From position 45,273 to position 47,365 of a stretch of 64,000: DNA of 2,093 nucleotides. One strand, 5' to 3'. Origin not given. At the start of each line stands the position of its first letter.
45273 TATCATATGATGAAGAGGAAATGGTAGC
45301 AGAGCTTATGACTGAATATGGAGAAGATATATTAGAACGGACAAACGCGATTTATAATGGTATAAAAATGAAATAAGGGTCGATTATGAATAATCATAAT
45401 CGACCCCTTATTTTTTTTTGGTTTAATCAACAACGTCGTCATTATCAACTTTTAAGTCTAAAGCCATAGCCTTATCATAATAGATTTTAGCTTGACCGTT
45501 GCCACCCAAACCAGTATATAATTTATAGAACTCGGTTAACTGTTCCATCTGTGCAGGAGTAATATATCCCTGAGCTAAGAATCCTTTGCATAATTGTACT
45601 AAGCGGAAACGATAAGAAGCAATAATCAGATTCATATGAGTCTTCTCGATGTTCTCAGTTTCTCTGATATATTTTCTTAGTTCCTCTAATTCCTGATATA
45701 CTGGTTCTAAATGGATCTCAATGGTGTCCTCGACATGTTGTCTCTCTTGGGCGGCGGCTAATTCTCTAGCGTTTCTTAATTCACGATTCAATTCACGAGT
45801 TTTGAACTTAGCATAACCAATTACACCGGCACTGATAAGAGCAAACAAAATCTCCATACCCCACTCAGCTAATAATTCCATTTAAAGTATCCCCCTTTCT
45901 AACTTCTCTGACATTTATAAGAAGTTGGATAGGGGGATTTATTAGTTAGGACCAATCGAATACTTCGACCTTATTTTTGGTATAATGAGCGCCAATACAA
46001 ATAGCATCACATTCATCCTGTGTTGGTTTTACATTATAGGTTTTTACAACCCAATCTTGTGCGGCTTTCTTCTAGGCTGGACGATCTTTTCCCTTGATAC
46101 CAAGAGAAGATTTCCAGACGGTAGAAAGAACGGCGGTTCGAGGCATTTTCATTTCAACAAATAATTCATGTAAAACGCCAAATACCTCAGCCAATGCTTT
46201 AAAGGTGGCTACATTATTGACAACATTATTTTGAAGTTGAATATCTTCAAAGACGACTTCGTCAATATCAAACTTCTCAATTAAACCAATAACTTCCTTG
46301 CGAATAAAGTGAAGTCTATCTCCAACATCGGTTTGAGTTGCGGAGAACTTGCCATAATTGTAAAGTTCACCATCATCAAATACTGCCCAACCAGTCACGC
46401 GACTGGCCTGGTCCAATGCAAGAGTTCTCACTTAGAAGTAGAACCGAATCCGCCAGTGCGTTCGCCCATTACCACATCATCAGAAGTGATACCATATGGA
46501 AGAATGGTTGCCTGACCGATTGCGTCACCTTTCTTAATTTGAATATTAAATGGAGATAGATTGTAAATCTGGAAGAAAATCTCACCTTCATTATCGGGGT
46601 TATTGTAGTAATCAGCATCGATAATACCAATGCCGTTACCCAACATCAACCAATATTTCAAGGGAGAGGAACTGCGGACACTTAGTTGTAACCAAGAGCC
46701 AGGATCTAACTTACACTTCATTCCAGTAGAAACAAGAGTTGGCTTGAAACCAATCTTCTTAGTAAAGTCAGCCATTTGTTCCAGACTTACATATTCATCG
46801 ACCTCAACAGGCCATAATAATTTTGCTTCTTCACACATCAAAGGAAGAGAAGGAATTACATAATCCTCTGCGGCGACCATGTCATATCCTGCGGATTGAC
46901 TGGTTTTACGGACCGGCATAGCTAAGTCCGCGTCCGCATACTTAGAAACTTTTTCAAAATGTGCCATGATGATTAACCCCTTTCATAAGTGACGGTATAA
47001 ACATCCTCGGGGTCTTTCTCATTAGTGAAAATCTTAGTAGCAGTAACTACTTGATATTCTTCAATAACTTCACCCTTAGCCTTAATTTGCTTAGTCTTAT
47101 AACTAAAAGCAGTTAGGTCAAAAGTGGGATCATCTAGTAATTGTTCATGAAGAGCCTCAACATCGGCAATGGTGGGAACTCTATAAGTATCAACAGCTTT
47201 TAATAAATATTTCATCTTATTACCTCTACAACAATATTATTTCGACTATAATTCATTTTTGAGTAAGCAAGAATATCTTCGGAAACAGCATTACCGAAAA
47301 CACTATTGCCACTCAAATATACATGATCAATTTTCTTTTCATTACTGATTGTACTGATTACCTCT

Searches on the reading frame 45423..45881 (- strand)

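Call 13: search_protein_families(library=phrogs, proteins=[window:45423-45881:-], max_evalue=0.01)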
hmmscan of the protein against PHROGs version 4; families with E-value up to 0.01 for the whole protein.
window:45423-45881:- (152 aa): 2 families
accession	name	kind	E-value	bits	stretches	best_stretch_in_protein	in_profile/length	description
phrog_4105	-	unknown function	5.2e-13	50.2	1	65-144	20-99/103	-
phrog_4257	-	unknown function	1.7e-10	42.3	1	42-146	32-136/138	-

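Call 14: search_protein_families(library=pfam, proteins=[window:45423-45881:-], max_evalue=0.01)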
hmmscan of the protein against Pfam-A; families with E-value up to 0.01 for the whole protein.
window:45423-45881:- (152 aa): 0 families

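Call 51: search_protein_families(library=ncbifam, proteins=[window:45423-45881:-], max_evalue=0.1)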
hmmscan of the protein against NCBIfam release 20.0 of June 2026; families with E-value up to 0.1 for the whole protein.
window:45423-45881:- (152 aa): 0 families

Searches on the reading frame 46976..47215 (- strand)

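Call 52: search_protein_families(library=pfam, proteins=[window:46976-47215:-], max_evalue=0.01)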
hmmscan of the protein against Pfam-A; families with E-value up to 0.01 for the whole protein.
seq(80 aa): 1 family
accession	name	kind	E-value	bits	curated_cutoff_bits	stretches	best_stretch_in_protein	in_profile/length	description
PF08411.15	Exonuc_X-T_C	-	0.0024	17.5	27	1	4-70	87-154/269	Exonuclease C-terminal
